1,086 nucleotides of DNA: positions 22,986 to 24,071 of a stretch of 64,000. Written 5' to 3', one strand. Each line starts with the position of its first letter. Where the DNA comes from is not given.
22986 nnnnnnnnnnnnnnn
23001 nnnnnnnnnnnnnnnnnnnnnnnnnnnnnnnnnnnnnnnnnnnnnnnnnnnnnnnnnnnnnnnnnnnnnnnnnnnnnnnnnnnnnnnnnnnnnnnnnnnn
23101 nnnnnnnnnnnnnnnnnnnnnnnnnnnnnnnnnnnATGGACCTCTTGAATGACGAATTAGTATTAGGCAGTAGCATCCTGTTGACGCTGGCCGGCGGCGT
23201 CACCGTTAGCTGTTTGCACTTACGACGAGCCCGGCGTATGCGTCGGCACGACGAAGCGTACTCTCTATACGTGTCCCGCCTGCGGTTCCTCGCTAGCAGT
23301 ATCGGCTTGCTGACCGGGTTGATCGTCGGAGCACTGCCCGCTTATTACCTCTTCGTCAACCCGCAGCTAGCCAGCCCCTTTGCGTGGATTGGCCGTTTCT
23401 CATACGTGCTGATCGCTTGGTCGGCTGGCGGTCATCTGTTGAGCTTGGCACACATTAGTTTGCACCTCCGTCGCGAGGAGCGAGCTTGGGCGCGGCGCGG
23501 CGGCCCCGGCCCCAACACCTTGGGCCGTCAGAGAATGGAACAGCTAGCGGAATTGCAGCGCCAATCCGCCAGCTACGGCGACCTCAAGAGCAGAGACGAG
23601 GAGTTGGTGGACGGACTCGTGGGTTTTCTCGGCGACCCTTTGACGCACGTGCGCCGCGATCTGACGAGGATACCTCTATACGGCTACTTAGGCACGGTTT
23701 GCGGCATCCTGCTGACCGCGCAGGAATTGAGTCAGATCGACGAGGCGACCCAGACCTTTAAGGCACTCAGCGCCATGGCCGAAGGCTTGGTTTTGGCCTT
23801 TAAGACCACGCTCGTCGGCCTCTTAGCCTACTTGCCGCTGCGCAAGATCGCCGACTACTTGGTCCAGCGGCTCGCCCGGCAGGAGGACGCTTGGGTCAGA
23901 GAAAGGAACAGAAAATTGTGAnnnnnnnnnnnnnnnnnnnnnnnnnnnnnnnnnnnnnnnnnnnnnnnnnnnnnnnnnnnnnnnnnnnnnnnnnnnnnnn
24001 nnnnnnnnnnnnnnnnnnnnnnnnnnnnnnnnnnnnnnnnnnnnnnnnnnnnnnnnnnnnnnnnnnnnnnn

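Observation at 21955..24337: Orphan MotA/ExbB + ExbD-like pair coupled to a reverse-topology periplasmic protein: candidate undescribed envelope energy-transduction module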

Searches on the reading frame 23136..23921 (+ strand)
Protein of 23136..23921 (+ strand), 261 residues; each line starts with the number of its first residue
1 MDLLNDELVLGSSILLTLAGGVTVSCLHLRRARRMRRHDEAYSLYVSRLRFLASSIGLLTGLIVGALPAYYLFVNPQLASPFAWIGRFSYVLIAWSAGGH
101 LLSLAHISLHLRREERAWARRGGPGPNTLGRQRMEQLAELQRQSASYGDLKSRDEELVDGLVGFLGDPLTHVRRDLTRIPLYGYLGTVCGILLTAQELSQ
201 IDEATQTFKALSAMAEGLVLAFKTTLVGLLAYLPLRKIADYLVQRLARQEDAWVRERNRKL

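Call 3: search_protein_families(library=pfam, proteins=[window:23136-23921:+], max_evalue=1)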
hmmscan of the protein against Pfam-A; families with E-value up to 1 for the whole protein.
window:23136-23921:+ (261 aa): 1 family
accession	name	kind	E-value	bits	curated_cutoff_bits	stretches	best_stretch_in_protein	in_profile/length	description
PF01618.21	MotA_ExbB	-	5.3e-09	36.4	22.9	1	180-253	57-125/127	MotA/TolQ/ExbB proton channel family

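Call 4: search_protein_families(library=ncbifam, proteins=[window:23136-23921:+], max_evalue=1)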
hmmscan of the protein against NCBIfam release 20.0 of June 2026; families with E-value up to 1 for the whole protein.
window:23136-23921:+ (261 aa): 4 families
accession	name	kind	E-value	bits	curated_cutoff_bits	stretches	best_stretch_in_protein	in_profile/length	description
TIGR02805.1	exbB2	equivalog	0.00025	21.2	135.35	1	174-249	60-130/138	TonB-system energizer ExbB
TIGR02796.1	tolQ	equivalog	0.011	15.5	221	1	180-234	134-184/216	protein TolQ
NF008066.0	PRK10801.1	equivalog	0.089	12.2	403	1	180-251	138-204/230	Tol-Pal system protein TolQ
TIGR02797.1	exbB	equivalog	0.12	12.2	206.2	1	180-246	130-191/211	tonB-system energizer ExbB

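Call 5: search_protein_families(library=padloc, proteins=[window:23136-23921:+], max_evalue=1)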
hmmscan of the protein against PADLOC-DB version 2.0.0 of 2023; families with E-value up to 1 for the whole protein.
window:23136-23921:+ (261 aa): 2 families
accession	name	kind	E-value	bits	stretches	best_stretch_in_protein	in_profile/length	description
PDLC00635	ZorA2|ZorA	-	0.0066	13.5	1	179-243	53-113/505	MotA/ExbB/TolQ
PDLC00597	ZorA1|ZorA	-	0.012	12.3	1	183-231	119-169/683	MotA/ExbB/TolQ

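Call 10: find_homologous_proteins(query=window:23136-23921:+, max_evalue=0.001)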
Query window:23136-23921:+ (261 aa): 106 proteins with E <= 0.001 among 6549 candidates.
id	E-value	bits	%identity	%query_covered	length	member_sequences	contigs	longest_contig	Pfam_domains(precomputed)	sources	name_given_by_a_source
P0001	2.7e-155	533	94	100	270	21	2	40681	PF01618.22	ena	-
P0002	1.1e-148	512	90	100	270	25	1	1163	PF01618.22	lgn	-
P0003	1.1e-147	508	90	100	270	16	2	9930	PF01618.22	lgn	-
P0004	9.4e-147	505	89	100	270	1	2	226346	PF01618.22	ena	-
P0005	1.7e-144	498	90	100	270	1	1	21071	PF01618.22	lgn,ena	-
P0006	1.0e-142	492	86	100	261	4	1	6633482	PF01618.22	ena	-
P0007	1.7e-141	488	88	100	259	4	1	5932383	PF01618.22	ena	-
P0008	2.1e-140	485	86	100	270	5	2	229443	PF01618.22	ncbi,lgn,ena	-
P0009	4.4e-140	484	85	100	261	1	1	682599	PF01618.22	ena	-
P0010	6.6e-140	483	85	100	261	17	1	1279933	PF01618.22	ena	-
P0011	7.2e-140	483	85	100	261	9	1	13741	PF01618.22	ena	-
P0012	1.2e-139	482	86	100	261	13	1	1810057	PF01618.22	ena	-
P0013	3.6e-139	481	85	100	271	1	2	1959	PF01618.22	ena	-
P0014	2.3e-138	478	85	100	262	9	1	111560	PF01618.22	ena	-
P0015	4.0e-136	471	84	100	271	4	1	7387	PF01618.22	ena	-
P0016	1.7e-135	468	84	100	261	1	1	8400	PF01618.22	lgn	-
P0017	3.8e-135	467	85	100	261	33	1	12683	PF01618.22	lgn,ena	-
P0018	2.9e-134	464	84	100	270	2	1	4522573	PF01618.22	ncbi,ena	-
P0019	1.4e-130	452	83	100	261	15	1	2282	PF01618.22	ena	-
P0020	5.5e-129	447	82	98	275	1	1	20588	PF01618.22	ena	-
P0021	7.4e-128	443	81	100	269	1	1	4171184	PF01618.22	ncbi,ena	-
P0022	5.8e-113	395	75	96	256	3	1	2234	PF01618.22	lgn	-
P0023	1.2e-108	381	72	91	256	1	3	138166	PF01618.22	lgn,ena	-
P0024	5.0e-107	375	71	96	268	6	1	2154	PF01618.22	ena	-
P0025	4.2e-106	372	69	97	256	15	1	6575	PF01618.22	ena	-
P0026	1.9e-104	367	71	84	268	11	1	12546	PF01618.22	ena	-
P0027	5.0e-104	365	69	96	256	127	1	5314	PF01618.22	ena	-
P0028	2.6e-103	363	68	99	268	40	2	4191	PF01618.22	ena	-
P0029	6.2e-102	359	67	97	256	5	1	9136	PF01618.22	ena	-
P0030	1.4e-99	351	70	93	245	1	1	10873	PF01618.22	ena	-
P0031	4.0e-85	303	57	97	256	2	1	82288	PF01618.22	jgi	-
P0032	7.3e-85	303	60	93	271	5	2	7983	PF01618.22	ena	-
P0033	1.6e-84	302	59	98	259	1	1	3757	PF01618.22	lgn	-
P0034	1.3e-83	299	57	96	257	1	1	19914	PF01618.22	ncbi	-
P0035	2.9e-83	297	57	97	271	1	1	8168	PF01618.22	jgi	jgi:hypothetical protein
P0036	2.9e-83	297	59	98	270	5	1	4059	PF01618.22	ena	-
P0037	9.0e-83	296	58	97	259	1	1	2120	PF01618.22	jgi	-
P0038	9.3e-83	296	59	95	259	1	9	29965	PF01618.22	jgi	-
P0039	1.8e-82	295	55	96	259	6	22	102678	PF01618.22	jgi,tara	jgi:hypothetical protein|tara:strand:+ start:29 stop:808 length:780 start_codon:yes stop_codon:yes g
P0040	2.8e-82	294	58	95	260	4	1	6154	PF01618.22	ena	-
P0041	1.2e-81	292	61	93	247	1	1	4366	PF01618.22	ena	-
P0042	1.4e-81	292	56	92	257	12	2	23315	PF01618.22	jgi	-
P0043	1.5e-80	289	58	83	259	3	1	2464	PF01618.22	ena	-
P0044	2.8e-80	288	58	97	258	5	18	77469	PF01618.22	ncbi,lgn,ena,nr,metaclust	ncbi:MAG: hypothetical protein HOC74_22255 [Gemmatimonadetes bacterium]|nr:hypothetical protein [Gem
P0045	1.3e-79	285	57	97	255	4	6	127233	PF01618.22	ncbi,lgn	-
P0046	1.4e-79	285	56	98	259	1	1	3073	PF01618.22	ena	-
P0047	2.9e-78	281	55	95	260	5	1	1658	PF01618.22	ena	-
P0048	3.4e-78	281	56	97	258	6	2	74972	PF01618.22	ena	-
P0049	2.5e-76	275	53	96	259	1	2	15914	PF01618.22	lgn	-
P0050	1.0e-75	273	55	92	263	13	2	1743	PF01618.22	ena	-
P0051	1.4e-75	272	77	64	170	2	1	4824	PF01618.22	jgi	-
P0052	2.2e-75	272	53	96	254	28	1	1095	PF01618.22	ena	-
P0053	5.2e-75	270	55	93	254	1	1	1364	PF01618.22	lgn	-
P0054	5.6e-75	270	52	97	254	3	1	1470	PF01618.22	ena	-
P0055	3.0e-73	265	50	97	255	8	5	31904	PF01618.22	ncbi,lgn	-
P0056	1.1e-72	263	51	97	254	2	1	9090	PF01618.22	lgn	-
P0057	1.3e-72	262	53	93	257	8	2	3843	PF01618.22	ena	-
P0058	2.7e-72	261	53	93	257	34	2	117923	PF01618.22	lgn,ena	-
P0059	2.9e-72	261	58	87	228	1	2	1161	PF01618.22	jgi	-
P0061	5.0e-72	261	50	93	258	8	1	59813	PF01618.22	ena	-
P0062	5.6e-72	260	55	92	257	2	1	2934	PF01618.22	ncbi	-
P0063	5.8e-72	260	52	97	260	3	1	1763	PF01618.22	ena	-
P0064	9.7e-72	260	56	92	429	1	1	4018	PF01618.22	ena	-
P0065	1.7e-71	259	56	94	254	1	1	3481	PF01618.22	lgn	-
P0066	2.4e-71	258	52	95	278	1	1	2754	PF01618.22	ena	-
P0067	3.4e-71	258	51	97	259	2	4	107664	PF01618.22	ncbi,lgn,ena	-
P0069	7.8e-71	257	51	93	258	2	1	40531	PF01618.22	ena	-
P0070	1.0e-70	256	53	96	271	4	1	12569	PF01618.22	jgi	jgi:biopolymer transport protein ExbB/TolQ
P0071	2.8e-70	255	55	86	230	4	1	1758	PF01618.22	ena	-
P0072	8.9e-70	253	52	91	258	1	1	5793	PF01618.22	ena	-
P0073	8.3e-69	250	54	97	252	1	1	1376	PF01618.22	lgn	-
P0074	7.5e-68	247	49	95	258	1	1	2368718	PF01618.22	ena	-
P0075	3.7e-67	245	52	88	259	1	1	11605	PF01618.22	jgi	jgi:hypothetical protein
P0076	5.1e-67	244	52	93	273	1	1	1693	PF01618.22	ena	-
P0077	4.5e-66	241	59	71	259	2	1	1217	PF01618.22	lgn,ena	-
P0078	8.1e-64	234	48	98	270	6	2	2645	PF01618.22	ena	-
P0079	8.4e-64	234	48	95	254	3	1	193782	PF01618.22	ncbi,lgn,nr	ncbi:MAG: MotA/TolQ/ExbB proton channel family protein [Candidatus Latescibacterota bacterium]|nr:Mo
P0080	4.9e-63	231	47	98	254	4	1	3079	PF01618.22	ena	-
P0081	8.2e-63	230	72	57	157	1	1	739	PF01618.22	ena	-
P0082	2.2e-62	229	48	94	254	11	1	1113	PF01618.22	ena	-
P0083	1.4e-61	226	45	96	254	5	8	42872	PF01618.22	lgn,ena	-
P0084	1.6e-61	226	51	92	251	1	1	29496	PF01618.22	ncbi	ncbi:MAG: MotA/TolQ/ExbB proton channel family protein [Candidatus Latescibacterota bacterium]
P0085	2.3e-61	226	47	94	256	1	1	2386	PF01618.22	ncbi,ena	-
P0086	9.0e-61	224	53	97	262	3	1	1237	PF01618.22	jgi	jgi:hypothetical protein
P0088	2.6e-57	212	55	77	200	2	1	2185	PF01618.22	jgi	jgi:hypothetical protein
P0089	4.6e-52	195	44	98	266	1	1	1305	PF01618.22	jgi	-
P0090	4.9e-52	195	45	89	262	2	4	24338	PF01618.22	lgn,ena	-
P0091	9.0e-52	194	45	89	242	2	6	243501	PF01618.22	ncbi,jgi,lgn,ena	-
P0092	1.1e-51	194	58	65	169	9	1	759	PF01618.22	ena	-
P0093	4.3e-50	189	43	95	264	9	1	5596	PF01618.22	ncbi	-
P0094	5.3e-50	188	43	95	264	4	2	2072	PF01618.22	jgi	jgi:biopolymer transport protein ExbB/TolQ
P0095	6.5e-50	188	49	73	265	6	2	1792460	PF01618.22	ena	-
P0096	8.2e-50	188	49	72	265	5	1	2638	PF01618.22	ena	-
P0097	3.6e-49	186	44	96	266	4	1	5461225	PF01618.22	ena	-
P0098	5.2e-49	185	44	95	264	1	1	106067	PF01618.22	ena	-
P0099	8.3e-49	185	49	73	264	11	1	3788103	PF01618.22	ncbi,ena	-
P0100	1.8e-48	183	44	92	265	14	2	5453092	PF01618.22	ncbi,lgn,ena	-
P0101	8.2e-48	181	40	89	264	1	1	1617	PF01618.22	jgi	jgi:biopolymer transport protein ExbB/TolQ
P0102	4.9e-47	179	53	74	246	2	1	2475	PF01618.22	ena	-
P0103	2.0e-46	177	45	85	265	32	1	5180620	PF01618.22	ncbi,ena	-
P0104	3.2e-46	176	43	95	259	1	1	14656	PF01618.22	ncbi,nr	ncbi:MAG: MotA/TolQ/ExbB proton channel family protein [bacterium]|nr:MotA/TolQ/ExbB proton channel 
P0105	1.5e-45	174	40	96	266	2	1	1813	PF01618.22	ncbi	-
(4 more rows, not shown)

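Call 11: find_encoding_contigs(protein=P0079, flank=6000, max_places=2)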
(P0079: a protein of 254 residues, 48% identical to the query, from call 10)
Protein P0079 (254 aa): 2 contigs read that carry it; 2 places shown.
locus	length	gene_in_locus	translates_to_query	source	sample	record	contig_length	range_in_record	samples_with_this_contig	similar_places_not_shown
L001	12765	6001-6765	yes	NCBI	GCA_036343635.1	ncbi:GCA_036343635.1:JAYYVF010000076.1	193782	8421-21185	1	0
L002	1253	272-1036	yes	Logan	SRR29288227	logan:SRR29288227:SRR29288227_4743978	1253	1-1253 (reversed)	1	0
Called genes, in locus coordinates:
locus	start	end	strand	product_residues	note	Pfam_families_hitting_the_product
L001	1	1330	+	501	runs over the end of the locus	PF00884:Sulfatase, PF01663:Phosphodiest (faint)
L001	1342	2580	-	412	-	PF00764:Arginosuc_synth, PF06508:QueC (weak), PF20979:Arginosuc_syn_C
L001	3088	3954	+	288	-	PF04909:Amidohydro_2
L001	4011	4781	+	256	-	PF00106:adh_short, PF08659:KR, PF13561:adh_short_C2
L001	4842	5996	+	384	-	-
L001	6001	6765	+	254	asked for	PF01618:MotA_ExbB (weak)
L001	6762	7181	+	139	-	-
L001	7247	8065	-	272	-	-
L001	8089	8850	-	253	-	-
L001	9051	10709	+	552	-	PF01839:FG-GAP (faint), PF13517:FG-GAP_3, PF07593:UnbV_ASPIC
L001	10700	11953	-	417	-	PF09295:ChAPs (weak), PF25063:ARM_TT21_C (weak), PF13424:TPR_12 (weak), PF13432:TPR_16 (weak), PF14559:TPR_19, PF00515:TPR_1 (weak), PF13414:TPR_11 (weak), PF13424:TPR_12 (weak), +11 more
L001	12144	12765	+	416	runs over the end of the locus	PF21033:RMD1-3 (faint), PF00515:TPR_1, PF07719:TPR_2, PF13181:TPR_8 (weak), PF13424:TPR_12 (weak), PF13414:TPR_11 (weak), PF25060:ARM_TT21_2nd (weak), PF14559:TPR_19 (weak), +12 more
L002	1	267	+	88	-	?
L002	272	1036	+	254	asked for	PF01618:MotA_ExbB (weak)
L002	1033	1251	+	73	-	?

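Call 12: find_encoding_contigs(protein=P0097, flank=6000, max_places=2)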
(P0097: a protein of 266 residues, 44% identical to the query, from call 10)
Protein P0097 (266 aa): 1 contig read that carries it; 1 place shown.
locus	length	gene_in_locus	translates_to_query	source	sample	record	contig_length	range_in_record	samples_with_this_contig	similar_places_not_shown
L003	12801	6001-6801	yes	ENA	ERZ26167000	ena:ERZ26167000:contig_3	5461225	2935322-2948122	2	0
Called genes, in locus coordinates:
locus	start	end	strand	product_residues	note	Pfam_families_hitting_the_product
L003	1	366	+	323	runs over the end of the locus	PF01408:GFO_IDH_MocA, PF22725:GFO_IDH_MocA_C3, PF02894:GFO_IDH_MocA_C (weak)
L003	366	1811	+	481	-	PF00749:tRNA-synt_1c, PF19269:Anticodon_2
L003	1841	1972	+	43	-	-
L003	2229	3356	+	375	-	PF01717:Meth_synt_2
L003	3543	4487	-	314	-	PF01408:GFO_IDH_MocA, PF19858:OxRdtase_C, PF22725:GFO_IDH_MocA_C3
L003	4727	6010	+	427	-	-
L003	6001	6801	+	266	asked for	PF01618:MotA_ExbB (weak)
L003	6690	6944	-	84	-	-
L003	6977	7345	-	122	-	-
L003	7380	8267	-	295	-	PF15294:Leu_zip (faint), PF24161:CCDC39 (weak)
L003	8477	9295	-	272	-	-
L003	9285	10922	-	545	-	-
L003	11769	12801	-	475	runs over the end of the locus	PF13424:TPR_12 (faint)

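Call 13: find_encoding_contigs(protein=P0044, flank=6000, max_places=2)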
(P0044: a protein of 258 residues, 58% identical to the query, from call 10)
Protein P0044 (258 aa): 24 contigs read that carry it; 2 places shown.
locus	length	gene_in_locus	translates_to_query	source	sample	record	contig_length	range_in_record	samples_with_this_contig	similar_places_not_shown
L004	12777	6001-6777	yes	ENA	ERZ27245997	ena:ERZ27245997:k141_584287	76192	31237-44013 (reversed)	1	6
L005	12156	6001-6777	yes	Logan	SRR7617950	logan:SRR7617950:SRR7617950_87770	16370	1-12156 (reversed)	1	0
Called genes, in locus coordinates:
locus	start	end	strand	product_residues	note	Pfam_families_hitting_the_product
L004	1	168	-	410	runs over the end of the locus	PF00764:Arginosuc_synth, PF20979:Arginosuc_syn_C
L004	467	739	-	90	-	-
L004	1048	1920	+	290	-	PF04909:Amidohydro_2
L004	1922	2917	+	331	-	PF01699:Na_Ca_ex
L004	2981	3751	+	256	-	PF00106:adh_short, PF23441:SDR (weak), PF08659:KR, PF13561:adh_short_C2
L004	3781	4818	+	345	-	PF07719:TPR_2 (faint), PF14559:TPR_19 (weak)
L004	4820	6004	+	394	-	-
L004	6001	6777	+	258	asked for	PF01618:MotA_ExbB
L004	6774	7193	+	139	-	-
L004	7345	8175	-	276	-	-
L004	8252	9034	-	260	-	-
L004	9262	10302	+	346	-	PF08240:ADH_N (weak), PF00107:ADH_zinc_N, PF13602:ADH_zinc_N_2 (faint)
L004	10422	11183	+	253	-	PF00106:adh_short, PF08659:KR, PF23441:SDR, PF13561:adh_short_C2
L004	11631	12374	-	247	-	PF02633:Creatininase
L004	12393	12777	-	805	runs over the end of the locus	PF17132:Glyco_hydro_106 (faint)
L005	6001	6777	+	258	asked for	PF01618:MotA_ExbB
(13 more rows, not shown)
